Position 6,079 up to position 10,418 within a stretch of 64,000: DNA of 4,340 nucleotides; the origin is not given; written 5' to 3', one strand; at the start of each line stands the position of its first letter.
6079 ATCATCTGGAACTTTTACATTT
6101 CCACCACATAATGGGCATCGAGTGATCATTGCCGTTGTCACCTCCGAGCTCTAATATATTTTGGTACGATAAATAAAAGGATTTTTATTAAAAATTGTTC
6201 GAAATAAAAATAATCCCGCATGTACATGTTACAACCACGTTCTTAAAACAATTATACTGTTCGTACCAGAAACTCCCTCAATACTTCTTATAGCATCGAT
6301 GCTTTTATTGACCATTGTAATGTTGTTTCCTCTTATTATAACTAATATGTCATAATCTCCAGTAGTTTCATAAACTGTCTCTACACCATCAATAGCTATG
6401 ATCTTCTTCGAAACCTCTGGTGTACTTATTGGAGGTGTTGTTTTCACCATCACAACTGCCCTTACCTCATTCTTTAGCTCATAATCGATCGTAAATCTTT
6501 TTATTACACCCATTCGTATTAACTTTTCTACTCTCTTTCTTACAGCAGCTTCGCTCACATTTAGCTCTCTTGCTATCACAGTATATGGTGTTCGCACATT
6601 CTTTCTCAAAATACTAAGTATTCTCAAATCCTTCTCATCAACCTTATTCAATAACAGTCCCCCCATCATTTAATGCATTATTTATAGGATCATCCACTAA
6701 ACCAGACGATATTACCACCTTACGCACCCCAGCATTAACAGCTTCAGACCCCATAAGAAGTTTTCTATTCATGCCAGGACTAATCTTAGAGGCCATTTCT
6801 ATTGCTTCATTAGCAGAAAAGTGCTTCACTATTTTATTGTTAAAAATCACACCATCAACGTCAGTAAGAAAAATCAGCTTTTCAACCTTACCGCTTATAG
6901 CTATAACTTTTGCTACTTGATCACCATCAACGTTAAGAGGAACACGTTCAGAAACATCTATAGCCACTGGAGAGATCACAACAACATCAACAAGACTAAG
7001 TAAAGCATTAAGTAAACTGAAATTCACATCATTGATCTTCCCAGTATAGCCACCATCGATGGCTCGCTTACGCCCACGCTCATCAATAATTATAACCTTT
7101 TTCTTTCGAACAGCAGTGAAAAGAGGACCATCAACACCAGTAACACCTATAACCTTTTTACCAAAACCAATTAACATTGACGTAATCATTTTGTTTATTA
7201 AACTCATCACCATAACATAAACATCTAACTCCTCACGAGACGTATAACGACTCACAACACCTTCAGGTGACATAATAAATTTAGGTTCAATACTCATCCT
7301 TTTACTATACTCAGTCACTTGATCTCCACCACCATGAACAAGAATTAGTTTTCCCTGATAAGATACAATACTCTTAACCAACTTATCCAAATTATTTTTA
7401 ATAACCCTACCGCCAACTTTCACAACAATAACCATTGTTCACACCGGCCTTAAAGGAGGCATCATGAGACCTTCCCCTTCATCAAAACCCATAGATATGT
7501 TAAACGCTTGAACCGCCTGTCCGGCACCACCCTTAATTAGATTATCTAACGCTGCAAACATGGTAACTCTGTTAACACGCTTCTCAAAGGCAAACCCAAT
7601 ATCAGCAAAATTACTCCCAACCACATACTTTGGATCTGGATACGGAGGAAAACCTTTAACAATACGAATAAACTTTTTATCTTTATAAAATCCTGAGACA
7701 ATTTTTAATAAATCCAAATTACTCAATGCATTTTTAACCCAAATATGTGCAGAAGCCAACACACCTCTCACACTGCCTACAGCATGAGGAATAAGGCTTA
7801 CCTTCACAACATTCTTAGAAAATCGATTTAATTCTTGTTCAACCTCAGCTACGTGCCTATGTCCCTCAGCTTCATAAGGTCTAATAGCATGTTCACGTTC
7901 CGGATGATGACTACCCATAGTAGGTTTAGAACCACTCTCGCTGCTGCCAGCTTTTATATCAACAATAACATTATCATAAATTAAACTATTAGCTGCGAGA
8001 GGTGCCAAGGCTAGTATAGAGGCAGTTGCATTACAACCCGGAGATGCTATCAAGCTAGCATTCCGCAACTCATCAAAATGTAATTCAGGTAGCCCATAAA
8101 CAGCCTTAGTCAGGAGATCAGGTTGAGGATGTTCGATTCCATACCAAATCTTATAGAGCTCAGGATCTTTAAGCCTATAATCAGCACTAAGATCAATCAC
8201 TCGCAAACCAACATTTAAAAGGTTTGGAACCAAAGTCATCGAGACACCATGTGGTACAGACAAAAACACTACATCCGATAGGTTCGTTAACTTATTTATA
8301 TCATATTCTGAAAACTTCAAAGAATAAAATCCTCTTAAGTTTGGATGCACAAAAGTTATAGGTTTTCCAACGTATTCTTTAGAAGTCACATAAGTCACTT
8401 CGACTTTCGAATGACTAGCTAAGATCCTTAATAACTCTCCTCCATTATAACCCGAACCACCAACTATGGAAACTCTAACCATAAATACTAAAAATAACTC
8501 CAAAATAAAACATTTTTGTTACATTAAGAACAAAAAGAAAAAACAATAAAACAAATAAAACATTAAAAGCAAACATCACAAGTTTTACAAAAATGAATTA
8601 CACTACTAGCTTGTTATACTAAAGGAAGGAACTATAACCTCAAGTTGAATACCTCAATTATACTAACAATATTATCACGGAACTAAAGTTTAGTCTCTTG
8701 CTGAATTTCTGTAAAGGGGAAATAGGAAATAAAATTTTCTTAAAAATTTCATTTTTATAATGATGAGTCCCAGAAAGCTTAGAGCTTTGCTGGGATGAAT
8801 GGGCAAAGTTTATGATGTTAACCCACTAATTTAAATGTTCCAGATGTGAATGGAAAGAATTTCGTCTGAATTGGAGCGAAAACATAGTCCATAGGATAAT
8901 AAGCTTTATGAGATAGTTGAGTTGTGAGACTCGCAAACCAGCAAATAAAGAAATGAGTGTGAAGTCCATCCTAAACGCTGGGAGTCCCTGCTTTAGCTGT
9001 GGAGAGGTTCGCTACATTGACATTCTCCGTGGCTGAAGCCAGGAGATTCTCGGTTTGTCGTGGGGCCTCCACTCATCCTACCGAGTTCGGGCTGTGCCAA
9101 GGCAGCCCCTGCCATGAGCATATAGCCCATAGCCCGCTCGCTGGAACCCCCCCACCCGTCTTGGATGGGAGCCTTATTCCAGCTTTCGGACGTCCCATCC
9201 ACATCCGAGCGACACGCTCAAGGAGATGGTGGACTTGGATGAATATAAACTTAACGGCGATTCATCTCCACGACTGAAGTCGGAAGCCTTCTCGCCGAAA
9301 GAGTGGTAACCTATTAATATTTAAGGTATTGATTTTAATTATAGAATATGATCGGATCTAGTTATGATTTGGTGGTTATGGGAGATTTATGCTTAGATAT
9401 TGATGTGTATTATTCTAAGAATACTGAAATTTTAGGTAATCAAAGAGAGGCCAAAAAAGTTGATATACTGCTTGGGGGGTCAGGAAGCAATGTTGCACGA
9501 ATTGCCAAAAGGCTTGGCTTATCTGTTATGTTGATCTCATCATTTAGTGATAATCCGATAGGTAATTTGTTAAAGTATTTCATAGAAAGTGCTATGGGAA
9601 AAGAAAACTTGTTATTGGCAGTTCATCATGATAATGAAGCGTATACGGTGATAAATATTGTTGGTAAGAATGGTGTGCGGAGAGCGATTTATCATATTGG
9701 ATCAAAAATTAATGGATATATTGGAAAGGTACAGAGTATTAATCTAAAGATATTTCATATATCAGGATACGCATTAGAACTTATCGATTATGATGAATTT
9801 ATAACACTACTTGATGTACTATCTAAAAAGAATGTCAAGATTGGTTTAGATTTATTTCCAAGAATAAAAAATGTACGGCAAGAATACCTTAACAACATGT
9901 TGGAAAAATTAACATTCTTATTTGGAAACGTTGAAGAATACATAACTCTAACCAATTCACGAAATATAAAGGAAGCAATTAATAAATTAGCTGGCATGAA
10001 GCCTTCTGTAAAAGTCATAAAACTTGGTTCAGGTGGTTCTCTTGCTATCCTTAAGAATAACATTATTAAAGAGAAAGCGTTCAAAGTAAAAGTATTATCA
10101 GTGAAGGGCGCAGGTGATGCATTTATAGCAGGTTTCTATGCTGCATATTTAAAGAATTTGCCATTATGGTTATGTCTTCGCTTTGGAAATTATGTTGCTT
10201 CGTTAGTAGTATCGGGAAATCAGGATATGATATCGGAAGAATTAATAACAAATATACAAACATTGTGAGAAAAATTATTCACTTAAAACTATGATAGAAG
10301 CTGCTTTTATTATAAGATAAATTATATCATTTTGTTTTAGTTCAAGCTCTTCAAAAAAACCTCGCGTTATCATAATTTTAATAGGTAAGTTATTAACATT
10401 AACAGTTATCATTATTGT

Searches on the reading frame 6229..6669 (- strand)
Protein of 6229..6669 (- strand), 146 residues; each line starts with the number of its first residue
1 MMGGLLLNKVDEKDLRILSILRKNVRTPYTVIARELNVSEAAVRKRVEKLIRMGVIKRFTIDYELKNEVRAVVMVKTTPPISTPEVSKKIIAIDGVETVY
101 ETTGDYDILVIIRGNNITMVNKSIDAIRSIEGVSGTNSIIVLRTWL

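Call 18: search_protein_families(library=pfam, proteins=[window:6229-6669:-], max_evalue=0.001)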
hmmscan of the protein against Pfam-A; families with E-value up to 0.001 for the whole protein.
window:6229-6669:- (146 aa): 7 families
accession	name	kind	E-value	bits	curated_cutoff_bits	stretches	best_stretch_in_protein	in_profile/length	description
PF13412.12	HTH_24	-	7.1e-14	51.5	21.9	1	11-57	2-48/48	Winged helix-turn-helix DNA-binding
PF13404.12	HTH_AsnC-type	-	7.3e-14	51.7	27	1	11-50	2-41/42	AsnC-type helix-turn-helix domain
PF01037.27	AsnC_trans_reg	-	2e-13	50.5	25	1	73-144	1-73/73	Lrp/AsnC ligand binding domain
PF22451.2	NirdL-like_HTH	-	1.2e-06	28.4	27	1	25-56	15-46/47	Siroheme decarboxylase NirDL-like HTH domain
PF08279.18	HTH_11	-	4.1e-05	23.8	25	1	16-55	4-44/55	HTH domain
PF03927.19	NapD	-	4.4e-05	23.9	28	1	79-137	11-68/76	NapD protein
PF12840.13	HTH_20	-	0.00085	19.7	27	0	15-57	7-49/51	Helix-turn-helix domain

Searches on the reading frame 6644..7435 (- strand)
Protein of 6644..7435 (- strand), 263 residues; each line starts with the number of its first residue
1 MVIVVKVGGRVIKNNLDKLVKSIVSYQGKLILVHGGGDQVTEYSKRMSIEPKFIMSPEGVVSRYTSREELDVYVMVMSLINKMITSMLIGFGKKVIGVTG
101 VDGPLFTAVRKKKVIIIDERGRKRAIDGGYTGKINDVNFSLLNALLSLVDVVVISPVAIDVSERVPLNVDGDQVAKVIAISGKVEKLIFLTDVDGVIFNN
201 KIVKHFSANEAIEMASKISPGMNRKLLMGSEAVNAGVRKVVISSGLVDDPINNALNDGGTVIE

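Call 64: search_protein_families(library=pfam, proteins=[window:6644-7435:-], max_evalue=0.0001)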
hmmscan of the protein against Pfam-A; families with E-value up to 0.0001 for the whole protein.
window:6644-7435:- (263 aa): 1 family
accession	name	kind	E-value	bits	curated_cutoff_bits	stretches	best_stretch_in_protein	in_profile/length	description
PF00696.33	AA_kinase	-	1.4e-29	104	24.9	1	1-242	1-232/234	Amino acid kinase family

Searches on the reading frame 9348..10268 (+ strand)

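Call 64: search_protein_families(library=pfam, proteins=[window:9348-10268:+], max_evalue=0.0001)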
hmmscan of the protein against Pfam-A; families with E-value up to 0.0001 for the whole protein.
window:9348-10268:+ (306 aa): 1 family
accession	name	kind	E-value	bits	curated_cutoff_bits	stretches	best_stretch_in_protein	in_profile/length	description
PF00294.29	PfkB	-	9.6e-31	107.7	25.8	1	8-292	4-294/302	pfkB family carbohydrate kinase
